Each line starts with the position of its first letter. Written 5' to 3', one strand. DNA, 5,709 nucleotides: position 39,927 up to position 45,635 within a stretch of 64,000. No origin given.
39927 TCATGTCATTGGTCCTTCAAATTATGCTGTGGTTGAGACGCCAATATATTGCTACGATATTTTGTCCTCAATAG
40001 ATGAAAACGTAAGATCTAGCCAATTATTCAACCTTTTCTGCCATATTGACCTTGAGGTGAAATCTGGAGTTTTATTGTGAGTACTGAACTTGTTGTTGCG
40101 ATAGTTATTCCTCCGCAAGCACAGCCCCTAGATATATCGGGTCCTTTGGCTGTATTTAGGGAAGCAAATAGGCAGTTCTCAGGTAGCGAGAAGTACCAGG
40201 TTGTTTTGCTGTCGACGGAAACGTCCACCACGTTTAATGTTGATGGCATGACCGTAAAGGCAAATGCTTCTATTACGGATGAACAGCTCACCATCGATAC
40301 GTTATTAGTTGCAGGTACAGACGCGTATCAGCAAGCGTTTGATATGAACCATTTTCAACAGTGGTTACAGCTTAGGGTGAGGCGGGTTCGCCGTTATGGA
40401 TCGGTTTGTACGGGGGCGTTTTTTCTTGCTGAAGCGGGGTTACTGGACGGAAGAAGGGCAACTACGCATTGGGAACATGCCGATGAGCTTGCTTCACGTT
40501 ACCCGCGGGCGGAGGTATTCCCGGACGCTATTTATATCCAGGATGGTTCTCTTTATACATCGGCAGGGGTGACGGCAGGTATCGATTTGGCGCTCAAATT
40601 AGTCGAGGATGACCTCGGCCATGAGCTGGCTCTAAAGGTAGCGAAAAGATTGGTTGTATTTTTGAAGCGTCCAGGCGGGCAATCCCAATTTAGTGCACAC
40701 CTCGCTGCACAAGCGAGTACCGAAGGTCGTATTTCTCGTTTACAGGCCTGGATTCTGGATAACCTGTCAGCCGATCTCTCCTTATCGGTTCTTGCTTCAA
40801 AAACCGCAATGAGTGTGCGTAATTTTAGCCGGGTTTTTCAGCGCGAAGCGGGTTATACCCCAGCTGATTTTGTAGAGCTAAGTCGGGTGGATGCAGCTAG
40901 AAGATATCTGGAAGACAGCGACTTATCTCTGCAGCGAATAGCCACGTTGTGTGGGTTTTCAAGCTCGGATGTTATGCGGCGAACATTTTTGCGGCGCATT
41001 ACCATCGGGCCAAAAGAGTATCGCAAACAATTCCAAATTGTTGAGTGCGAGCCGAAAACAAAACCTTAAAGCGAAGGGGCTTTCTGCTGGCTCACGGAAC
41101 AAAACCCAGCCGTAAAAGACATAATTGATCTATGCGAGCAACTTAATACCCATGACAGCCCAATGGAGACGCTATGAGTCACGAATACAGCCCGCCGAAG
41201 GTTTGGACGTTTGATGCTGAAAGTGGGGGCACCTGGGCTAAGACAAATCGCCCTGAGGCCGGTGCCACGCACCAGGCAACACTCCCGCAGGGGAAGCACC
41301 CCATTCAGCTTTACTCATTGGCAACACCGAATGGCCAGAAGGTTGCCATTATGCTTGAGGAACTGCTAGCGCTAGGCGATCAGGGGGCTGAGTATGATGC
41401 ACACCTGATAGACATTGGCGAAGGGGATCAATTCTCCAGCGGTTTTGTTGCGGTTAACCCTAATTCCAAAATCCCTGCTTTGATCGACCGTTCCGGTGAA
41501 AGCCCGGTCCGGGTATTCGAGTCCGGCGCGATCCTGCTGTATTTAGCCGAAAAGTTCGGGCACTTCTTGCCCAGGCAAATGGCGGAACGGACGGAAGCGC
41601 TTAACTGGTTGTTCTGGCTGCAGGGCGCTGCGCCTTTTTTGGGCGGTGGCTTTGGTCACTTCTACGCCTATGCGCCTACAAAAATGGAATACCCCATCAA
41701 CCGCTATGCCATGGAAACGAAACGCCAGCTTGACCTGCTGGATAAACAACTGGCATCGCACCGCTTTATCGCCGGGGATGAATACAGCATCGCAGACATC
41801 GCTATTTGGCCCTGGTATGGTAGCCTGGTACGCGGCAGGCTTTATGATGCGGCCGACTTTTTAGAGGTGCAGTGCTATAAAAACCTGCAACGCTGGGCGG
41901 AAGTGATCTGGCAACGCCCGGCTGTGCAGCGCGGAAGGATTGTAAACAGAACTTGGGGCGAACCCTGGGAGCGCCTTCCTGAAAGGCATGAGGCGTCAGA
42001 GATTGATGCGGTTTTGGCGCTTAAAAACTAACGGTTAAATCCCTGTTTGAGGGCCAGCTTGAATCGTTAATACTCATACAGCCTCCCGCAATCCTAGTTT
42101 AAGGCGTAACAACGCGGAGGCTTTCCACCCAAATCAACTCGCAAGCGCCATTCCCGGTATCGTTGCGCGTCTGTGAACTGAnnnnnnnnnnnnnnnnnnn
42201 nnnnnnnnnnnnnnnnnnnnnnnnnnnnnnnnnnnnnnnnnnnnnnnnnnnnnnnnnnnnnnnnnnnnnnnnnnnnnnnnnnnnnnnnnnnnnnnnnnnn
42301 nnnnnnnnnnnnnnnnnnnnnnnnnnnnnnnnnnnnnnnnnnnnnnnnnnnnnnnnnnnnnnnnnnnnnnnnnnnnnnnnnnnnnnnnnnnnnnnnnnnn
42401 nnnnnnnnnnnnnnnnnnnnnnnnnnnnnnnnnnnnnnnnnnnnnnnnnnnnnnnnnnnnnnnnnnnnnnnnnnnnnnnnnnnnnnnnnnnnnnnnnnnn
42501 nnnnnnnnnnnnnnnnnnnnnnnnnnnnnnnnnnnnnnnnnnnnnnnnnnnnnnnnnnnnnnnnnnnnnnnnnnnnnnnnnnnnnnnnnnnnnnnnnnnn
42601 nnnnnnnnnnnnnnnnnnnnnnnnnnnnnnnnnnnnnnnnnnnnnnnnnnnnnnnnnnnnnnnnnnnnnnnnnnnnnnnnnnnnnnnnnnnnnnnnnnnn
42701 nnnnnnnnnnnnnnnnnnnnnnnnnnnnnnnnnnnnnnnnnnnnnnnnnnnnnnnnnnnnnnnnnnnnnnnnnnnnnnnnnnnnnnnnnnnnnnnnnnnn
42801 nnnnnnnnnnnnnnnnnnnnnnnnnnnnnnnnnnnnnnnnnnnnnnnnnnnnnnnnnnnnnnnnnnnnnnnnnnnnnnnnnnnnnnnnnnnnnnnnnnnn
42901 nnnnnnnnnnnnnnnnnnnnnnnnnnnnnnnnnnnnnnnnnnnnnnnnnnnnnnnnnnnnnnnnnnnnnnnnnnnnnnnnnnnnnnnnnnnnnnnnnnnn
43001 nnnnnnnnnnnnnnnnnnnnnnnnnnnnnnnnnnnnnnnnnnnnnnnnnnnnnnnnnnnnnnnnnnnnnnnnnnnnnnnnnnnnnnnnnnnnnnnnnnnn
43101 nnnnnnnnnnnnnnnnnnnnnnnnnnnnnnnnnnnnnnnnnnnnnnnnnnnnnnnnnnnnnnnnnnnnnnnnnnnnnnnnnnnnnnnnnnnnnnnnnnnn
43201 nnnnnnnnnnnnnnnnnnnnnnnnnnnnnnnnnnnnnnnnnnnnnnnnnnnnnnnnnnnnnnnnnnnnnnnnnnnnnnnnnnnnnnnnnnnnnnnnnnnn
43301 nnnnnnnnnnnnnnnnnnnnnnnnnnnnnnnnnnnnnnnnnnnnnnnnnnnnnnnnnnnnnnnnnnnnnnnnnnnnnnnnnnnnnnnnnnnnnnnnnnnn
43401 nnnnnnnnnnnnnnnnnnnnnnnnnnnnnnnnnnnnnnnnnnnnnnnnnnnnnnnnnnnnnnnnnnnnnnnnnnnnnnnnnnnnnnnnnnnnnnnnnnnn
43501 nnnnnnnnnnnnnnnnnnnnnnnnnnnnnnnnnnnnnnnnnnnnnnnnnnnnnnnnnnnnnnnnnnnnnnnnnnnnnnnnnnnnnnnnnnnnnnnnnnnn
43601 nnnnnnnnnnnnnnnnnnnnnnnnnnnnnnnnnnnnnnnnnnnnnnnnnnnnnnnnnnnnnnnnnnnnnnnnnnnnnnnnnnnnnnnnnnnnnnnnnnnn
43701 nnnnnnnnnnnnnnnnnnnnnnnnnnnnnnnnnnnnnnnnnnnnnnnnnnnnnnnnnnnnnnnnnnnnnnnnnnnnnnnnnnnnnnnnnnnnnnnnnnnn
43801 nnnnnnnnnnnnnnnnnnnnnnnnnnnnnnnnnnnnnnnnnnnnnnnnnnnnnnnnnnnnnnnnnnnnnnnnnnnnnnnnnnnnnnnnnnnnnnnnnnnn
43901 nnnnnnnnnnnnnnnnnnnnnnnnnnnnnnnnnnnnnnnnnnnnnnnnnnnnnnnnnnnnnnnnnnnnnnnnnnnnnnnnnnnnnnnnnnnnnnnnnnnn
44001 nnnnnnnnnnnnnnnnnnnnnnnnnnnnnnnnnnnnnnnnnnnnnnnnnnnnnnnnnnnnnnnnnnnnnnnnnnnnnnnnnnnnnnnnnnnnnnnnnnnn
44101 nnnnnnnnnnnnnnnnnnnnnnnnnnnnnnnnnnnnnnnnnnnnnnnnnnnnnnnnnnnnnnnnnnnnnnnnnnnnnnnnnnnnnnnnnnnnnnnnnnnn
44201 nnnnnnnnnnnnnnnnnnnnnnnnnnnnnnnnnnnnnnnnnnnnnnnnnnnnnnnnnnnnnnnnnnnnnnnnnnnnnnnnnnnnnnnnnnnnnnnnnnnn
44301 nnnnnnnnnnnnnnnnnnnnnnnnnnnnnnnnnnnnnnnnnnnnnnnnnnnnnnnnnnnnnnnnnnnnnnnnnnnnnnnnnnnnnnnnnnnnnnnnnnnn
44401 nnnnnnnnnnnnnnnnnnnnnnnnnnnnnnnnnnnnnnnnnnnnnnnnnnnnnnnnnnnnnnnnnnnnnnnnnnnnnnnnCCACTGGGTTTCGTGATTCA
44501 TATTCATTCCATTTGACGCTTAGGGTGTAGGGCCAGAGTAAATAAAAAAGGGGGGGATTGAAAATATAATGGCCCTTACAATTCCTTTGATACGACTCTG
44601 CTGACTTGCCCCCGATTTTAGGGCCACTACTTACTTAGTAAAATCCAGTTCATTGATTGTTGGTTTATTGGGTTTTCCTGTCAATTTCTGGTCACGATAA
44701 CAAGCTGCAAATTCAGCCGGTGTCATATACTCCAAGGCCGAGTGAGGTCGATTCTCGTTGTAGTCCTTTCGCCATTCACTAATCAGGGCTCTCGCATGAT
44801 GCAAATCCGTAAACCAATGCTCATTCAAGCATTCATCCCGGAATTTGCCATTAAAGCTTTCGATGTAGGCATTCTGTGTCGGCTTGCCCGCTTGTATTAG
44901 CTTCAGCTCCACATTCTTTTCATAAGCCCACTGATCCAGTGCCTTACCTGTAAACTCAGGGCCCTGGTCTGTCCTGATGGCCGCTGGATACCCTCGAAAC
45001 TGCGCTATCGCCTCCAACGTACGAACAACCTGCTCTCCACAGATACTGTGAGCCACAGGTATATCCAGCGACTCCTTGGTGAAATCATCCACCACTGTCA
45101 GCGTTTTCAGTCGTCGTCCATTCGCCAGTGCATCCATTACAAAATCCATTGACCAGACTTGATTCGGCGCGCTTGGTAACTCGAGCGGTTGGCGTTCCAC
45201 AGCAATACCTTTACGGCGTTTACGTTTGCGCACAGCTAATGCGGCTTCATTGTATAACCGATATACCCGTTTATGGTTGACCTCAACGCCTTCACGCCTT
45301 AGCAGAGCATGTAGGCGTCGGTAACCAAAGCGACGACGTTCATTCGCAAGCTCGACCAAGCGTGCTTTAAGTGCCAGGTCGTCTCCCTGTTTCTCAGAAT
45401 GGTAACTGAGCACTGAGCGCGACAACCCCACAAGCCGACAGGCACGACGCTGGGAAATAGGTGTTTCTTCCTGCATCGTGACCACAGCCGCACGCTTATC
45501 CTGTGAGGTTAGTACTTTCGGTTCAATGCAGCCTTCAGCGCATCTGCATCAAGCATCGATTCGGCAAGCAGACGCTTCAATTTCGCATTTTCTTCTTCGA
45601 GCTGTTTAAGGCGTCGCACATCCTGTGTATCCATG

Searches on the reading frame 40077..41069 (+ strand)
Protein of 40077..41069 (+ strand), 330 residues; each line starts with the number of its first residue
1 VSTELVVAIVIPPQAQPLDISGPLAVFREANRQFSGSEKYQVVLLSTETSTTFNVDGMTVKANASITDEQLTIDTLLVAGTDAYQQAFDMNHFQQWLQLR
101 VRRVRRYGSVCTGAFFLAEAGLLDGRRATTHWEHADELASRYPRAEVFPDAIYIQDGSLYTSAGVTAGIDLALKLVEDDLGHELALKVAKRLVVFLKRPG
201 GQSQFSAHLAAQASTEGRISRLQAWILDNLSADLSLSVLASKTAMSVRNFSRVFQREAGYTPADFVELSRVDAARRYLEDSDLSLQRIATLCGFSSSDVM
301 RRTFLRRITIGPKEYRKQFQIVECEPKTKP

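Call 7: search_protein_families(library=pfam, proteins=[window:40077-41069:+])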
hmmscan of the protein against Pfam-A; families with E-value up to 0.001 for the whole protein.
window:40077-41069:+ (330 aa): 3 families
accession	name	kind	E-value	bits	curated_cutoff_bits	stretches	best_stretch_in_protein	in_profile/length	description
PF01965.30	DJ-1_PfpI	-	3.3e-22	79.5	26.6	1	7-177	3-164/165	DJ-1/PfpI family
PF12833.13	HTH_18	-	1.2e-18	67.6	33.6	1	239-318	1-80/80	Helix-turn-helix domain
PF00165.29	HTH_AraC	-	2.4e-12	47.1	26.6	1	226-265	1-40/42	Bacterial regulatory helix-turn-helix proteins, AraC family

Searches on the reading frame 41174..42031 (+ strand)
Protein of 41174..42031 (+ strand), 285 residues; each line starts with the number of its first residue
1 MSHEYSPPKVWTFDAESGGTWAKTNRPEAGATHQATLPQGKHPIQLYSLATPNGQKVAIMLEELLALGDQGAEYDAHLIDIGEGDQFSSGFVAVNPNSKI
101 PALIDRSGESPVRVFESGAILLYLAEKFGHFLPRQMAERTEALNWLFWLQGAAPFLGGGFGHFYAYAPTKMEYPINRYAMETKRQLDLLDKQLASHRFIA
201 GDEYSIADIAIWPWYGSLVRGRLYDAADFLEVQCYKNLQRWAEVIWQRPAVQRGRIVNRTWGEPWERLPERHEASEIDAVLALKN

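Call 7: search_protein_families(library=pfam, proteins=[window:41174-42031:+])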
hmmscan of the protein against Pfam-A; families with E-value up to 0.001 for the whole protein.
window:41174-42031:+ (285 aa): 7 families
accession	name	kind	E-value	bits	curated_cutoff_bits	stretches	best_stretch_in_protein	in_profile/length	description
PF13410.11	GST_C_2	-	9e-09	35.8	24.9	1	178-242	7-67/69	Glutathione S-transferase, C-terminal domain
PF02798.26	GST_N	-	1.3e-08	35.4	20.9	1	65-126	19-76/76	Glutathione S-transferase, N-terminal domain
PF13409.12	GST_N_2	-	3.3e-07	31.3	25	1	54-126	5-69/70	Glutathione S-transferase, N-terminal domain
PF00043.30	GST_C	-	2.8e-06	27.9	20.7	1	181-249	30-93/93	Glutathione S-transferase, C-terminal domain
PF13417.12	GST_N_3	-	7.2e-05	23.5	22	1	48-129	3-72/75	Glutathione S-transferase, N-terminal domain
PF14497.11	GST_C_3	-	0.00044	20.8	21.6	1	181-252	30-98/104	Glutathione S-transferase, C-terminal domain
PF21972.1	Arc1p_N_like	-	0.00087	20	27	0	180-246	15-78/81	Nuclear-export cofactor Arc1p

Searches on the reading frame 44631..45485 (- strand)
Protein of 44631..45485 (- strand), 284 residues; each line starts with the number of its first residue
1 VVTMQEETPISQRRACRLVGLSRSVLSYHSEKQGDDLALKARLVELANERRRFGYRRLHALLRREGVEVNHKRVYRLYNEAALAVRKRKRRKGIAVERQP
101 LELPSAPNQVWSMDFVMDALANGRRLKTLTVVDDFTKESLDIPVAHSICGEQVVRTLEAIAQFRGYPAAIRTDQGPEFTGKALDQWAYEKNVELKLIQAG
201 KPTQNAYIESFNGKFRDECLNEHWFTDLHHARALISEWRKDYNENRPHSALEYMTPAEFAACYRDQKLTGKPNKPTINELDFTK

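Call 33: search_protein_families(library=pfam, proteins=[window:44631-45485:-], max_evalue=0.00001)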
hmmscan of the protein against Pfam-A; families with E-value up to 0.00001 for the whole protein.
window:44631-45485:- (284 aa): 4 families
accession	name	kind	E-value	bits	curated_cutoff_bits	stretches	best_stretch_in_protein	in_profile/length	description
PF13683.12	rve_3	-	2.9e-31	107.5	26.5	1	191-256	2-67/67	Integrase core domain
PF00665.32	rve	-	6.7e-24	84.5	32.6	1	105-202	2-102/102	Integrase core domain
PF13276.12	HTH_21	-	5.9e-13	49.3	28.1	1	36-91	3-60/60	HTH-like domain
PF13333.12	rve_2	-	2.2e-07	31.4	22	1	209-259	1-51/56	Integrase core domain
